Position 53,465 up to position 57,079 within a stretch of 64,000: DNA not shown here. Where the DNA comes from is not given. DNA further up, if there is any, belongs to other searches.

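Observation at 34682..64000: ~29 kb co-oriented locus joining cell-surface signalling TBDRs, thiol oxidoreductases, pseudo-proteases and a MoxR-VWA-giant TPR module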

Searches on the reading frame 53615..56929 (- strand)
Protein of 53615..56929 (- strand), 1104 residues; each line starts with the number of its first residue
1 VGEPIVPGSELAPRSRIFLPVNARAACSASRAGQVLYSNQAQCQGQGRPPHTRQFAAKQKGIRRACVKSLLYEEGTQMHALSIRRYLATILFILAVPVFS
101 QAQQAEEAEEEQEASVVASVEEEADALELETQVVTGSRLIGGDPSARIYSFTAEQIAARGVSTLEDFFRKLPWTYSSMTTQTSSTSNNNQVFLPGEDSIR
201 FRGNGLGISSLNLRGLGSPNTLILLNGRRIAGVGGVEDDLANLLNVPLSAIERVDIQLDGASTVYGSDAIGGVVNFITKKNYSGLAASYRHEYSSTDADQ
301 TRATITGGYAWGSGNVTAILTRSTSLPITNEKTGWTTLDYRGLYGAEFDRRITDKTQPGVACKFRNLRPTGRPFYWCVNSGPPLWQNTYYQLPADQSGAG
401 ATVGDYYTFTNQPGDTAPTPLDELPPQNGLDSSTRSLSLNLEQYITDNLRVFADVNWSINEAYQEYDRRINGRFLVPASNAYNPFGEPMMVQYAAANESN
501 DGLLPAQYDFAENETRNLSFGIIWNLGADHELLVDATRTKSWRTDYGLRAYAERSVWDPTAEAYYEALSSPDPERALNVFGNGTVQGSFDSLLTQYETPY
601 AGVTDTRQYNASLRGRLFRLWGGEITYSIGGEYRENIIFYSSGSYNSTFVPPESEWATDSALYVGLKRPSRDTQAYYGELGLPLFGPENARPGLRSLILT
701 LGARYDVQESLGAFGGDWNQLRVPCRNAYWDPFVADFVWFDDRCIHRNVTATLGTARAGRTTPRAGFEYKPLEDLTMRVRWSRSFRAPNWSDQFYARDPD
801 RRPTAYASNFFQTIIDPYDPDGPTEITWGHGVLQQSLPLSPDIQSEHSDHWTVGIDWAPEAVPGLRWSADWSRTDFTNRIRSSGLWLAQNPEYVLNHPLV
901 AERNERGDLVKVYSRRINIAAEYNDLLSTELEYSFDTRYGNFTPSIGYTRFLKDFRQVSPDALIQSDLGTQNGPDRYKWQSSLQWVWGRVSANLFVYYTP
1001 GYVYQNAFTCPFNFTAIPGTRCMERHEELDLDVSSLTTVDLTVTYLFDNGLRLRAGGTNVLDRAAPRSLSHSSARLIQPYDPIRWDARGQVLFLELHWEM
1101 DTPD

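Call 4: search_protein_families(library=pfam, proteins=[window:53615-56929:-], max_evalue=0.01)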
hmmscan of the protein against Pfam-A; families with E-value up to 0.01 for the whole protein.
window:53615-56929:- (1104 aa): 2 families
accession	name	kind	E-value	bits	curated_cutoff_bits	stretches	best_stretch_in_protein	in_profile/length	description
PF00593.30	TonB_dep_Rec_b-barrel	-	1.4e-20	75.1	27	1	521-1060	42-436/436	TonB dependent receptor-like, beta-barrel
PF07715.20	Plug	-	6.2e-15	56.1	23.9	1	146-273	7-107/107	TonB-dependent Receptor Plug Domain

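Call 94: search_protein_families(library=ncbifam, proteins=[window:53615-56698:-], max_evalue=0.00001)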
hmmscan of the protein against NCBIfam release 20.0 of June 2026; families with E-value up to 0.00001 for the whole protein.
window:53615-56698:- (1027 aa): 15 families
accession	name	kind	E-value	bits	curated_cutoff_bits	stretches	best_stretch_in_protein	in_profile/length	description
TIGR01785.1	TonB-hemin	subfamily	2e-18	66.2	316.85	2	74-203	25-130/677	TonB-dependent heme/hemoglobin receptor family protein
TIGR01786.1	TonB-hemlactrns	subfamily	1e-15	57.2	323.75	1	130-203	60-135/719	TonB-dependent hemoglobin/transferrin/lactoferrin family receptor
TIGR01779.1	TonB-B12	equivalog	1.7e-14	53.3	599.7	1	131-237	86-188/614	TonB-dependent vitamin B12 receptor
NF007926.1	PRK10641.1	equivalog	1.8e-14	53.3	836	1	116-259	71-220/617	TonB-dependent vitamin B12 receptor BtuB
NF050067.1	TonBEntbctnRecCfrA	equivalog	1.9e-13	49.6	1200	1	130-213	83-169/698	TonB-dependent ferric enterobactin receptor CfrA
NF010010.0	PRK13483.1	equivalog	5.7e-13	47.7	927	1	133-213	90-174/660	ligand-gated channel protein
TIGR01783.1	TonB-siderophor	subfamily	6.9e-13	48.1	223.5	1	121-242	31-147/649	TonB-dependent siderophore receptor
NF010038.0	PRK13513.1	equivalog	7e-13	48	942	1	130-220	89-183/659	ligand-gated channel protein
NF010048.1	PRK13524.1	subfamily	2.1e-12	46.3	493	1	28-213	16-187/744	FepA family TonB-dependent siderophore receptor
NF007478.2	PRK10064.1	equivalog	2.1e-12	46.1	745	1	123-204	78-160/663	catecholate siderophore receptor CirA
NF010012.0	PRK13486.1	equivalog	7.5e-12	44.4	924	1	133-211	85-167/696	TonB-dependent receptor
NF010051.0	PRK13528.1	subfamily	1.2e-09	37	583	1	114-212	80-182/727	FepA family TonB-dependent siderophore receptor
NF010011.0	PRK13484.1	equivalog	1.1e-08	33.8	1197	1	133-203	87-160/682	IreA family TonB-dependent siderophore receptor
NF049946.1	TonB_dep_CU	exception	8.4e-07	27.7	700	1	135-232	104-204/683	TonB-dependent receptor, CU motif-type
NF049947.1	TonB_dep_PCPU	exception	3.3e-06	25.6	800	1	134-232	97-198/685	TonB-dependent receptor, PCPU motif-type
